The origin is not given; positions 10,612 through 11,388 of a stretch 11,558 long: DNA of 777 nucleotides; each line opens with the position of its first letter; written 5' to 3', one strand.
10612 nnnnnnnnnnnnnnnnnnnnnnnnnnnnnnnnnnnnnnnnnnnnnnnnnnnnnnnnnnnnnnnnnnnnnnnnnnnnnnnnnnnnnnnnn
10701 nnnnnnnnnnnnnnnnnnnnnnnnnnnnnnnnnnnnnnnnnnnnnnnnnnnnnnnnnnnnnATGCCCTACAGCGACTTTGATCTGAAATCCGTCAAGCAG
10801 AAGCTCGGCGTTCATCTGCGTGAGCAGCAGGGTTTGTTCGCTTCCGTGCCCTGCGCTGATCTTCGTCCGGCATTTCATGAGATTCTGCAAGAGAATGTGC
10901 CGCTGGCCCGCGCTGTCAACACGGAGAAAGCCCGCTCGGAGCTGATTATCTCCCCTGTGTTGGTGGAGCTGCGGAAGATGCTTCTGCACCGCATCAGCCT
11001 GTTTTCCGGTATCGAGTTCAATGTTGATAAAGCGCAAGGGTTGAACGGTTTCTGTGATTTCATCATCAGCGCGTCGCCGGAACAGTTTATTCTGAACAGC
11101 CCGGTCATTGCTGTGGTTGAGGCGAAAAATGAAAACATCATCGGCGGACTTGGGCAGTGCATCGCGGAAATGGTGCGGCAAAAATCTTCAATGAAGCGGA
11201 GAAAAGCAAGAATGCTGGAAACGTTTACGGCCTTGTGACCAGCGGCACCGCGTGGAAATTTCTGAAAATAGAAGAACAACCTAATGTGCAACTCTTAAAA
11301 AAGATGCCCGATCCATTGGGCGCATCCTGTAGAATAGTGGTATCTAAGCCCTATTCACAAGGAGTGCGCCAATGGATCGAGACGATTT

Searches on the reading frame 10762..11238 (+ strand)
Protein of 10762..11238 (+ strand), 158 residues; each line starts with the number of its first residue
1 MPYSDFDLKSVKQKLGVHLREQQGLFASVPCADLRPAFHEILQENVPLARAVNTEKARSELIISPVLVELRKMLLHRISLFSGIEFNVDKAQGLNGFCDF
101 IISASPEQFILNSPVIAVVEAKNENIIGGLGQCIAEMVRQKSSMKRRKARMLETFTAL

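Call 6: search_protein_families(library=pfam, proteins=[window:10762-11238:+], max_evalue=0.01)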
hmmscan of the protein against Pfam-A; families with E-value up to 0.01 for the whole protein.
window:10762-11238:+ (158 aa): 0 families

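Call 7: search_protein_families(library=padloc, proteins=[window:10762-11238:+], max_evalue=1)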
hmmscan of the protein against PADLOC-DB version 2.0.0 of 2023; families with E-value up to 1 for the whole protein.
window:10762-11238:+ (158 aa): 1 family
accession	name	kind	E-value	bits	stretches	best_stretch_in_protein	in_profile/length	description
PDLC01472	PD_DExK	-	3.9e-31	105.9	1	54-142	2-90/146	"CAS-I,CAS-II,CAS-III,CAS-IV,CAS-V,CAS-VI; associated"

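Call 8: search_protein_families(library=ncbifam, proteins=[window:10762-11238:+], max_evalue=0.1)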
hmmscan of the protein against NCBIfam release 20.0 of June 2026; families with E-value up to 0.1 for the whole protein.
window:10762-11238:+ (158 aa): 1 family
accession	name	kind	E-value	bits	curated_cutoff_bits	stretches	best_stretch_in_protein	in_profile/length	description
NF047973.1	CtxProtCheTAlpha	equivalog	0.0061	16.6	200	1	76-112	54-90/130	chemotaxis protein CheT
